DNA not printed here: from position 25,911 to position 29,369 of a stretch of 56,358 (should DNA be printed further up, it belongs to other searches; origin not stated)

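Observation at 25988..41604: Terminator-bounded ~15 kb co-directional unit: YfgM-like TPR gene plus four back-to-back T9SS-cargo genes, a candidate multi-component cell-surface apparatus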

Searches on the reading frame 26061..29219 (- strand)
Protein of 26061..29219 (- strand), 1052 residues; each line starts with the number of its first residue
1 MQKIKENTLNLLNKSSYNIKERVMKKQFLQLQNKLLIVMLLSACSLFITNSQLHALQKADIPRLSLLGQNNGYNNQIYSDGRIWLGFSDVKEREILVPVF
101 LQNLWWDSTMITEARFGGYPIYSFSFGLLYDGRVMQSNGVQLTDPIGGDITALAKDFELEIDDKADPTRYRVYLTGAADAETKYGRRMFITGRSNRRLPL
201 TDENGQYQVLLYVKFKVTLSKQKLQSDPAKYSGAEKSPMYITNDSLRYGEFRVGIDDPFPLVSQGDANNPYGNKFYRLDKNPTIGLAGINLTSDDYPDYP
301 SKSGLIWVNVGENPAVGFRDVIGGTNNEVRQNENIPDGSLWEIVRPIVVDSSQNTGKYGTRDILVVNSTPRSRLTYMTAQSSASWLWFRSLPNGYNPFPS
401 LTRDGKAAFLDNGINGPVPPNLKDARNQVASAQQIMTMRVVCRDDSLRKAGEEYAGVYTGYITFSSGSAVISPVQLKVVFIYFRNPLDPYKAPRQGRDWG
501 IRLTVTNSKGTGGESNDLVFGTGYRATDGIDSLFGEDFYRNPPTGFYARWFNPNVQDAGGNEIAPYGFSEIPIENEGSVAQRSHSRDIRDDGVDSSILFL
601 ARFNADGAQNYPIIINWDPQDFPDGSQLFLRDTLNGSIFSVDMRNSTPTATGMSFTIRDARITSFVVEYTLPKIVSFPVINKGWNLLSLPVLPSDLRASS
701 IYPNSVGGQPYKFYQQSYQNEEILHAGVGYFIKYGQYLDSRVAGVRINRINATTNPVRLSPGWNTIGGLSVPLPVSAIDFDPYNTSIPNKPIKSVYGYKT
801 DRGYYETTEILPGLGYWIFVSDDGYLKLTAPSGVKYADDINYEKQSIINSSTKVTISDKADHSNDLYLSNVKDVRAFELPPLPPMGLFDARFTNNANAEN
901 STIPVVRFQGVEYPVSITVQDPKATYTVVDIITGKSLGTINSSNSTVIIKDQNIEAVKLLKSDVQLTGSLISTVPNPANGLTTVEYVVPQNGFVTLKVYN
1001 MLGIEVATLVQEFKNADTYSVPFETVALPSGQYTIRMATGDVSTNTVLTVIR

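Call 5: search_protein_families(library=pfam, proteins=[window:26061-29219:-], max_evalue=0.01)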
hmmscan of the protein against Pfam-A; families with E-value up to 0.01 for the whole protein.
window:26061-29219:- (1052 aa): 1 family
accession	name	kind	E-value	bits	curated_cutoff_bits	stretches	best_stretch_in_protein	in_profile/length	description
PF18962.6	Por_Secre_tail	-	2.5e-05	24.9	27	1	975-1044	3-69/75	Secretion system C-terminal sorting domain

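Call 6: search_protein_families(library=ncbifam, proteins=[window:26061-29219:-], max_evalue=0.01)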
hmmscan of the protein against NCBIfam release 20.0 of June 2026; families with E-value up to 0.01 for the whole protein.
window:26061-29219:- (1052 aa): 2 families
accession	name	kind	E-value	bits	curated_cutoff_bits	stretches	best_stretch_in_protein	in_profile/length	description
TIGR04183.1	Por_Secre_tail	domain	3.5e-05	23.7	23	1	975-1044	3-65/72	T9SS type A sorting domain-containing protein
NF038113.1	T9SSA_dep_M36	equivalog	0.0016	16.7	885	1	955-1048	779-866/869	T9SS-dependent M36 family metallopeptidase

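Call 52: search_solved_structures(query=A5, max_evalue=5)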
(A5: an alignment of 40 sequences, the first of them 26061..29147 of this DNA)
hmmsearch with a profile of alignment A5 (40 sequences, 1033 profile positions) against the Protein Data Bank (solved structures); distinct sequences matched with E-value up to 5: 2.
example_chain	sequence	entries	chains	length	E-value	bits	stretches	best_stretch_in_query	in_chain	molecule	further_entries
8glk_D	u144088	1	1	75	0.33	11.9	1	954-1031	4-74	Endonuclease I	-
8qb1_A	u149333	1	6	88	0.36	11.8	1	952-1029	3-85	Mirolase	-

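Call 53: search_protein_families(library=pfam, alignment_id=A5, max_evalue=1)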
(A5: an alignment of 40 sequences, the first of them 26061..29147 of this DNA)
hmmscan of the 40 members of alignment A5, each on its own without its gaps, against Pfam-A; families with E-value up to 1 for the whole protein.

A. member 1, window:26061-29147:- (1028 aa): 1 family
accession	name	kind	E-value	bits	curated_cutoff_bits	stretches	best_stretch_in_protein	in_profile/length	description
PF18962.6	Por_Secre_tail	-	2.6e-05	24.9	27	1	951-1020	3-69/75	Secretion system C-terminal sorting domain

B. families by the number of members that match (of 40 scanned): 23 families
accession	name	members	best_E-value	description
PF18962.6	Por_Secre_tail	36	2e-13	Secretion system C-terminal sorting domain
PF13860.13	FlgD_ig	23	3.9e-05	FlgD Ig-like domain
PF03199.21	GSH_synthase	4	0.037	Eukaryotic glutathione synthase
PF23057.1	RBD_ZCCHC3_1st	3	0.032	ZCCHC3, first RNA-binding domain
PF00963.24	Cohesin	2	0.0035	Cohesin domain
PF01835.25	MG2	2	0.011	MG2 domain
PF16967.11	TcfC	2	0.03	E-set like domain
PF18614.7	RNase_II_C_S1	1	0.011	RNase II-type exonuclease C-terminal S1 domain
PF13620.12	CarboxypepD_reg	1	0.013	Carboxypeptidase regulatory-like domain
PF23616.1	Ig_GEX2_N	1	0.055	GEX2 N-terminal Ig-like domain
PF03413.25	PepSY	1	0.093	Peptidase propeptide and YPEB domain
PF25814.1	fn3_SORL1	1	0.094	SORL1-like, fn3 domain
PF14059.11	DUF4251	1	0.11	Domain of unknown function (DUF4251)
PF07495.19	Y_Y_Y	1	0.11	Y_Y_Y domain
PF14610.12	Psg1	1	0.17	Ykl077w/Psg1 (Pma1 Stabilization in Golgi)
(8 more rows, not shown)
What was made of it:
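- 26061..29150 (-): g1029: signal peptide, cohesin-like domain, Ig-like domain, module M1, a '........' beta-domain, module M2 and a type A CTD. Pfam Cohesin hits 2 of 40 members, E 3.5e-3 (call 53).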
